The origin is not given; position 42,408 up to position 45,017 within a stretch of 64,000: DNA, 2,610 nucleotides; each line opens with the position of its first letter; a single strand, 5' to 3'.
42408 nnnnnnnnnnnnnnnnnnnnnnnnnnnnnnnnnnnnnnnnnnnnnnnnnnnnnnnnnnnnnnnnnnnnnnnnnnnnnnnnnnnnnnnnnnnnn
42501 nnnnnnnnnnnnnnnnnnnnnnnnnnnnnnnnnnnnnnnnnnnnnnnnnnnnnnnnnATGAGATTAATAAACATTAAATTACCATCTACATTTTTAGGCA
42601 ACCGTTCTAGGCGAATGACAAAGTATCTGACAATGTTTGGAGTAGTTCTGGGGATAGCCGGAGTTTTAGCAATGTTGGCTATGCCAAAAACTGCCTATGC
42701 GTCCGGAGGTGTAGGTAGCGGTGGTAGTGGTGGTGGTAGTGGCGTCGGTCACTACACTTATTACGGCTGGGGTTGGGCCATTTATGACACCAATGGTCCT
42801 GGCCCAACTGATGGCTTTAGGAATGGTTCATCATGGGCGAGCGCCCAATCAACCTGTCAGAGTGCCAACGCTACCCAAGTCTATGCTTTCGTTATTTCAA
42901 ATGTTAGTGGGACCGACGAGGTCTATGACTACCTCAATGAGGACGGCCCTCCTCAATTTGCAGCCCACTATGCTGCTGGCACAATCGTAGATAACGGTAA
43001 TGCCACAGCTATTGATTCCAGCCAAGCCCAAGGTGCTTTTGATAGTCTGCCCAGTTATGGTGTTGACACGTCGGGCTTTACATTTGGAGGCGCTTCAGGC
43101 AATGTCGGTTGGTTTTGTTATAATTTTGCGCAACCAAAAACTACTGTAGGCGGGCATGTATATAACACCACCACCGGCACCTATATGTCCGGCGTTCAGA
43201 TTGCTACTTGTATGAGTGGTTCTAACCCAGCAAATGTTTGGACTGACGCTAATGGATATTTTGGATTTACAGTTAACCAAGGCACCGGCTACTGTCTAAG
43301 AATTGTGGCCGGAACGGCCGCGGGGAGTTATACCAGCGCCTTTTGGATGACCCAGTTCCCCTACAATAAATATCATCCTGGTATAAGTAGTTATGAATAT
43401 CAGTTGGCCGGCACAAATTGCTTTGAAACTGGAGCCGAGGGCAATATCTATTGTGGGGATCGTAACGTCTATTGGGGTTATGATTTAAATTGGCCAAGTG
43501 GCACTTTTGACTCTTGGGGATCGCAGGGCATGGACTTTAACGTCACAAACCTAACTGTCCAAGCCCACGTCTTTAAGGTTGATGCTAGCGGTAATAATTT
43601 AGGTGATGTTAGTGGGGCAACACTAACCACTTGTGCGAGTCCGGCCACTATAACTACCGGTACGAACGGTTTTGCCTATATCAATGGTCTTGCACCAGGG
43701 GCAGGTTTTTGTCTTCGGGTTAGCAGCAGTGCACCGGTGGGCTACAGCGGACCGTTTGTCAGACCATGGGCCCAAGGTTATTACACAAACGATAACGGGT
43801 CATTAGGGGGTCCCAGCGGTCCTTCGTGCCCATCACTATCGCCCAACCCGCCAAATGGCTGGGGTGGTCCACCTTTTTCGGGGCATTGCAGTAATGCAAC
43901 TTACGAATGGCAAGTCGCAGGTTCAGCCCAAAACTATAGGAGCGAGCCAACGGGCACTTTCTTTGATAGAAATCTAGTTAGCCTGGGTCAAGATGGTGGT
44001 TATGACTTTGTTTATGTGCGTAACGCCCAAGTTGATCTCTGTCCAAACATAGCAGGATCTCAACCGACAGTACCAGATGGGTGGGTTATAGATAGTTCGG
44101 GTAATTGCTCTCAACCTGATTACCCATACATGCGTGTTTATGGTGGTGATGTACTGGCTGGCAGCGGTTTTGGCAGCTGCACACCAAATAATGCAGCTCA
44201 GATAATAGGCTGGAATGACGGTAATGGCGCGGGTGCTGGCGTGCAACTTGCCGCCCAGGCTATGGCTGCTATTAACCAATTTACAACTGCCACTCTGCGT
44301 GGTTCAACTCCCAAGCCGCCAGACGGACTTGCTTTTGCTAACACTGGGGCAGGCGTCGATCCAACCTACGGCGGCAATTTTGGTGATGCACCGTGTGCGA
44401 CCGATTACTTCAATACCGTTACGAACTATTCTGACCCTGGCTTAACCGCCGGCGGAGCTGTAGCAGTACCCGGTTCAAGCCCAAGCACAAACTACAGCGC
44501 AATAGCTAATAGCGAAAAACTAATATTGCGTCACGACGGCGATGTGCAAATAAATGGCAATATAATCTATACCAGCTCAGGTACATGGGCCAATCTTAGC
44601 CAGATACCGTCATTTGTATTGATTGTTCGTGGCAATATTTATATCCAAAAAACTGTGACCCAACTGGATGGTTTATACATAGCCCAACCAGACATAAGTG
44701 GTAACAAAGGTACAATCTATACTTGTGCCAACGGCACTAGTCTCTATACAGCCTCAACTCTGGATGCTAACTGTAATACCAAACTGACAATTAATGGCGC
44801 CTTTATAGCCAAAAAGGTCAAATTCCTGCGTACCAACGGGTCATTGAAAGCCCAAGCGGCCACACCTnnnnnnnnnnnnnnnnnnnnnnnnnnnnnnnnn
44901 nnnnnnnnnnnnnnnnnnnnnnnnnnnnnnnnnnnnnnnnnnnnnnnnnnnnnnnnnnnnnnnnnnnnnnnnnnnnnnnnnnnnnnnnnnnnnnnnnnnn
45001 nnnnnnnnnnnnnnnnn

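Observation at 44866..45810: Six-blade lectin-like beta-propeller at the C-terminus of a 1137-aa surface protein encoded directly upstream of the pilus genes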

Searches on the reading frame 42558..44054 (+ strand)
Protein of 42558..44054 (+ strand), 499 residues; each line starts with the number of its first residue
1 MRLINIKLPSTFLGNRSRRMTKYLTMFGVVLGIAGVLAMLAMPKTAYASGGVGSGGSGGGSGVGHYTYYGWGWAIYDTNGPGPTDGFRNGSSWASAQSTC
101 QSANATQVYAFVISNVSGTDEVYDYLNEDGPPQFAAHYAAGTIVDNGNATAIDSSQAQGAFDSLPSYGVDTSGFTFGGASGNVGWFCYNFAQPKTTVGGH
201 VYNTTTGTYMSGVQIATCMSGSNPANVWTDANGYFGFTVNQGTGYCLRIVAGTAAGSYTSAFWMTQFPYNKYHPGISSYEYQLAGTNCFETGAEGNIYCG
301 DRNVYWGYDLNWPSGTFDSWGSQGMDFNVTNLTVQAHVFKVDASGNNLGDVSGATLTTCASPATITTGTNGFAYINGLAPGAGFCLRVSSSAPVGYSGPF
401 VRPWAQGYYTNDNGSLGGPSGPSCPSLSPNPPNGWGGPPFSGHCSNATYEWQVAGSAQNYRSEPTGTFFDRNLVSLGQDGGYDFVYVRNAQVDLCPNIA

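Call 50: search_solved_structures(query=window:42558-44054:+, max_evalue=10)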
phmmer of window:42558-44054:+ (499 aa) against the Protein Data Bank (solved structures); distinct sequences matched with E-value up to 10: 1.
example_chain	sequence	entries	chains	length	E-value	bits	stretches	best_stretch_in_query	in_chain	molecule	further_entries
3qva_A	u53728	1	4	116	0.33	13.1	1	194-253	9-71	Transthyretin-like protein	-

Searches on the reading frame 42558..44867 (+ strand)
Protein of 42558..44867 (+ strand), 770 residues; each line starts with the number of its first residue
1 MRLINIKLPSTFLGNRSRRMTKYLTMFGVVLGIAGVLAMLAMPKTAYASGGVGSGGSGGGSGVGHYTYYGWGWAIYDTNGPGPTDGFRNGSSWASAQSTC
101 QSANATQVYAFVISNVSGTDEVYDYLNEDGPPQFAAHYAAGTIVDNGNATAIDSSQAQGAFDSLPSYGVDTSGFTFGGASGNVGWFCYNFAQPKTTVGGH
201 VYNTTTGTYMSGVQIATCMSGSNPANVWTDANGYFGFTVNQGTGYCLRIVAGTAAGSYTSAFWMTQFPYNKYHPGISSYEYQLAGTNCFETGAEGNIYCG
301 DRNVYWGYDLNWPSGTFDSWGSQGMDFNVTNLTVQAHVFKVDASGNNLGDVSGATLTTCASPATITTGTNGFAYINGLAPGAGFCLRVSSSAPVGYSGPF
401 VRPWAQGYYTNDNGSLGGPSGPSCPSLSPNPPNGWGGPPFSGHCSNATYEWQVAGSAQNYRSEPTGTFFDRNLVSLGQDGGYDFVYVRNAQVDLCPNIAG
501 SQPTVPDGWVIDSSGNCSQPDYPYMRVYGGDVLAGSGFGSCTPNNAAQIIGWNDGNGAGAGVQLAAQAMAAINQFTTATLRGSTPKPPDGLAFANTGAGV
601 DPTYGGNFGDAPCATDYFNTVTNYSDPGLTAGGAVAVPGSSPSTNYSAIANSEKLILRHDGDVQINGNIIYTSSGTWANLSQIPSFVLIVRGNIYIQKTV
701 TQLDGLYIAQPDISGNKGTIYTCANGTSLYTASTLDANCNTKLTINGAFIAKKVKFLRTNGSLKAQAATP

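Call 28: search_protein_representatives(protein=window:42558-44867:+)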
Query: 770 residues. Proteins with E-value up to 0.001 (for the whole library): 2475; up to 1e-10: 1976; up to 1e-30: 403. The best 150 are listed.
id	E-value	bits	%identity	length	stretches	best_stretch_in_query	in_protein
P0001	0.0e+00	1770.0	100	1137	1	1-770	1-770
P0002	1.4e-155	536.3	64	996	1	324-770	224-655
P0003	6.4e-110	385.3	48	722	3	18-203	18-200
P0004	1.5e-98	347.7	46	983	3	9-196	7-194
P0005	1.6e-84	301.3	43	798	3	8-194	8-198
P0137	1.7e-81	291.3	50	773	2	513-769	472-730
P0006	7.7e-81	289.1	48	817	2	8-204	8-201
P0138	2.4e-78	280.9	52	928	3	512-765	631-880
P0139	4.2e-77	276.8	40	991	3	496-763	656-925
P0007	4.3e-76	273.4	43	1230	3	12-268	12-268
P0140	4.0e-74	266.9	47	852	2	514-763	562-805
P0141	3.6e-73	263.8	56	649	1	514-764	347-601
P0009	2.0e-71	258.0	45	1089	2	1-225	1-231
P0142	1.2e-69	252.1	46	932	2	506-764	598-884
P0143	2.9e-69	250.9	50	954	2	521-765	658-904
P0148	1.4e-67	245.3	63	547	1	521-766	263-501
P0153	2.9e-60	221.1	58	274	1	525-765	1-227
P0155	1.2e-58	215.8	53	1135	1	520-765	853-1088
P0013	2.3e-58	214.8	45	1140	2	17-203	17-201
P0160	2.1e-54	201.8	51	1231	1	516-765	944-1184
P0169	1.5e-49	185.7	51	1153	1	518-764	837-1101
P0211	2.3e-41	158.6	46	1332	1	520-766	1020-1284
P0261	3.0e-38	148.3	47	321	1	521-765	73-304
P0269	9.8e-38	146.6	43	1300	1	521-765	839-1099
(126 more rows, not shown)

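Call 32: search_protein_families(library=pfam, proteins=[P0137, P0138, P0139, P0141, P0148, P0155, P0160, P0169, P0211], max_evalue=0.01)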
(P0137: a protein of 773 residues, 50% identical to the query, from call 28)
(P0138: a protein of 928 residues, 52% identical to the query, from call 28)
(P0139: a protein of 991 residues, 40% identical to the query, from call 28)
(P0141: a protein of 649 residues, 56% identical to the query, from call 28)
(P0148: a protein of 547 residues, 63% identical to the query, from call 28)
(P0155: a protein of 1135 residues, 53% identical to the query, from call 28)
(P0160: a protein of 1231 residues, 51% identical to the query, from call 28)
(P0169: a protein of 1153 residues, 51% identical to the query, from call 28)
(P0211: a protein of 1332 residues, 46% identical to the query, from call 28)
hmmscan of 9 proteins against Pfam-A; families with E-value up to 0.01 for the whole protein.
P0137 (773 aa): 0 families

P0138 (928 aa): 0 families

P0139 (991 aa): 0 families

P0141 (649 aa): 0 families

P0148 (547 aa): 0 families

P0155 (1135 aa): 0 families

P0160 (1231 aa): 0 families

P0169 (1153 aa): 3 families
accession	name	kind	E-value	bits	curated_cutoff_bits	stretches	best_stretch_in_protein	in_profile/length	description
PF00801.26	PKD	-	0.00025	21.4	23.5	1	527-587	2-67/80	PKD domain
PF14155.11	DUF4307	-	0.00043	20.6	27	0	544-596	14-67/111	Domain of unknown function (DUF4307)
PF06832.18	BiPBP_C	-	0.0063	16.8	26.8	0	539-595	32-88/90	Penicillin-Binding Protein C-terminus Family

P0211 (1332 aa): 1 family
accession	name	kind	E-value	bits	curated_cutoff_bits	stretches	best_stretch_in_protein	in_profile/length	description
PF17957.7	Big_7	-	2.1e-06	28.7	24.1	0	707-753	27-70/70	Bacterial Ig domain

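Call 45: find_encoding_contigs(protein=P0261, flank=10000, max_places=2)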
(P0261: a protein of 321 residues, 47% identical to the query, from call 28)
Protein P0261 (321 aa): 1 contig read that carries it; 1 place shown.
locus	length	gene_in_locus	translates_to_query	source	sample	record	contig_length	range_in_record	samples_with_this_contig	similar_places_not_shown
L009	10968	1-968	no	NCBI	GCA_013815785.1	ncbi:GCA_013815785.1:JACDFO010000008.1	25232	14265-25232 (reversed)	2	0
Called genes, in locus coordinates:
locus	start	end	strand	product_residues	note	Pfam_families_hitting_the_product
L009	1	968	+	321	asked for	?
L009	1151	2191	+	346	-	PF25216:Volactin (faint), PF11104:PilM_2, PF14450:FtsA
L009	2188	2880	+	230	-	-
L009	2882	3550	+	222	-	-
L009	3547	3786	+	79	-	-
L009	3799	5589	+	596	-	PF05157:MshEN, PF00437:T2SSE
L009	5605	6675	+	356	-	PF00437:T2SSE, PF13191:AAA_16 (weak), PF25199:nSTAND_NTPase5 (faint)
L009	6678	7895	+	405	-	PF28597:T2SSF_N, PF00482:T2SSF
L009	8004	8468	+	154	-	PF07963:N_methyl (weak)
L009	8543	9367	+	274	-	PF06750:A24_N_bact, PF01478:Peptidase_A24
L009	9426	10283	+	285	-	-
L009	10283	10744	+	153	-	-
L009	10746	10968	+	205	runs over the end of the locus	PF07963:N_methyl (faint)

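Call 59: predict_structure(alignment_id=A6)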
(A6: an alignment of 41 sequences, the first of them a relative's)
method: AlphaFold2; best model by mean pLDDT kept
length: 274 residues; sequences in the alignment: 41
mean_pLDDT: 74.3   pTM: 0.77
mean pLDDT of the five models: 74.3, 72.1, 70.9, 70.4, 68.7
residues with pLDDT >= 90: 93; 70-90: 80; 50-70: 51; < 50: 50
segments of 3 or more residues with pLDDT < 50: 3-5, 30-39, 51-59, 62-82, 268-274
pLDDT, mean of each block of 10 residues (from residue 1): 57 74 65 45 58 46 41 33 67 91 96 95 97 88 94 96 95 93 86 74 92 89 74 83 78 60 52 40
secondary structure, 60 per line:
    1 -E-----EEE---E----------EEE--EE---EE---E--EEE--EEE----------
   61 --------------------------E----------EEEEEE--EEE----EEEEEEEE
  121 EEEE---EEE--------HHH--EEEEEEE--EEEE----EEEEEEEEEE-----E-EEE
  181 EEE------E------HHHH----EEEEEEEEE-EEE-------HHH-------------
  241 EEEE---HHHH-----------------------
elements in order: E8-10 E25-27 E43-45 E48-50 E98-103 E106-108 E113-124 E128-130 E144-150 E153-156 E161-170 E178-183 H197-200 E205-213 E215-217 E241-244 H248-251

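Call 62: fold_search(model_id=the predicted structure, library=pdb)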
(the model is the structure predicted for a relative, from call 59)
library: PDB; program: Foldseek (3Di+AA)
matches with E <= 10: 48; with E <= 0.001: 0
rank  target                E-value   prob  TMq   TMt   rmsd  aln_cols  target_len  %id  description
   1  6qvi_B                1.1e+00  0.60  0.27  0.15   8.1       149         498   19  Crystal structure of competence-associated pilin ComZ from Thermus thermophilus (released 2019-05-29)
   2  5w5t_E                1.6e+00  0.02  0.10  0.08  11.8       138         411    7  Agrobacterium tumefaciens ADP-Glucose Pyrophosphorylase bound to activator ethyl pyruvate (released 2018-11-14)
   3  5w5t_F                1.9e+00  0.02  0.10  0.08  13.2       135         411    6  Agrobacterium tumefaciens ADP-Glucose Pyrophosphorylase bound to activator ethyl pyruvate (released 2018-11-14)
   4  6bg8_A                2.3e+00  0.09  0.18  0.20   8.5       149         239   11  Shewanella frigidimarina ice-binding protein_1 DUF3494 Domain (released 2018-03-07)
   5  5w5r_G                2.9e+00  0.02  0.10  0.08  12.2       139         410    8  Agrobacterium tumefaciens ADP-glucose pyrophosphorylase P96A mutant bound to activator pyruvate (released 2018-11-14)
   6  6eio                  3.0e+00  0.08  0.20  0.24   8.1       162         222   10  Crystal structure of an ice binding protein from an Antarctic Biological Consortium (released 2018-03-28)
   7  7kmf_I                3.2e+00  0.03  0.08  0.07  11.2       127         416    5  Sugar phosphate activation of the stress sensor eIF2B (released 2021-07-14)
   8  7d6c_F                3.2e+00  0.01  0.09  0.13  12.7       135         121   10  Crystal structure of CcmM N-terminal domain in complex with CcmN (released 2021-08-04)
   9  6ria_1                3.7e+00  0.11  0.19  0.49   6.5       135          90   10  Bactofilin from Thermus thermophilus, F105R mutant crystal structure (released 2019-07-17)
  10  6riq_A                3.7e+00  0.09  0.14  0.29   4.9        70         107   10  MinCD filament from Pseudomonas aeruginosa (released 2019-06-19)
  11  8j9i_G1               4.1e+00  0.01  0.07  0.06  13.1       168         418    9  Cryo-EM structure of Euglena gracilis complex I, turnover state (released 2024-02-28)
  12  7l70_A                4.4e+00  0.02  0.10  0.08  11.6       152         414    8  The eukaryotic translation initiation factor 2B from Homo sapiens in its apo form (released 2021-03-24)
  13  7f66_I                4.4e+00  0.01  0.08  0.07  11.6       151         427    4  eIF2B-SFSV NSs-1-eIF2 (released 2021-12-01)
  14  8j9h_G1               4.4e+00  0.01  0.07  0.06  12.8       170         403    8  Cryo-EM structure of Euglena gracilis respiratory complex I, deactive state (released 2024-02-28)
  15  4nu3_A                4.6e+00  0.10  0.20  0.23   8.5       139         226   12  Crystal structure of mFfIBP, a capping head region swapped mutant of ice-binding protein (released 2014-04-16)
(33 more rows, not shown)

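Call 78: search_protein_families(library=pfam, proteins=[P0269], max_evalue=0.01)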
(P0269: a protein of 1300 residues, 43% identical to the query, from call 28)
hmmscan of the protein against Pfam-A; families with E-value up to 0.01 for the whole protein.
P0269 (1300 aa): 0 families
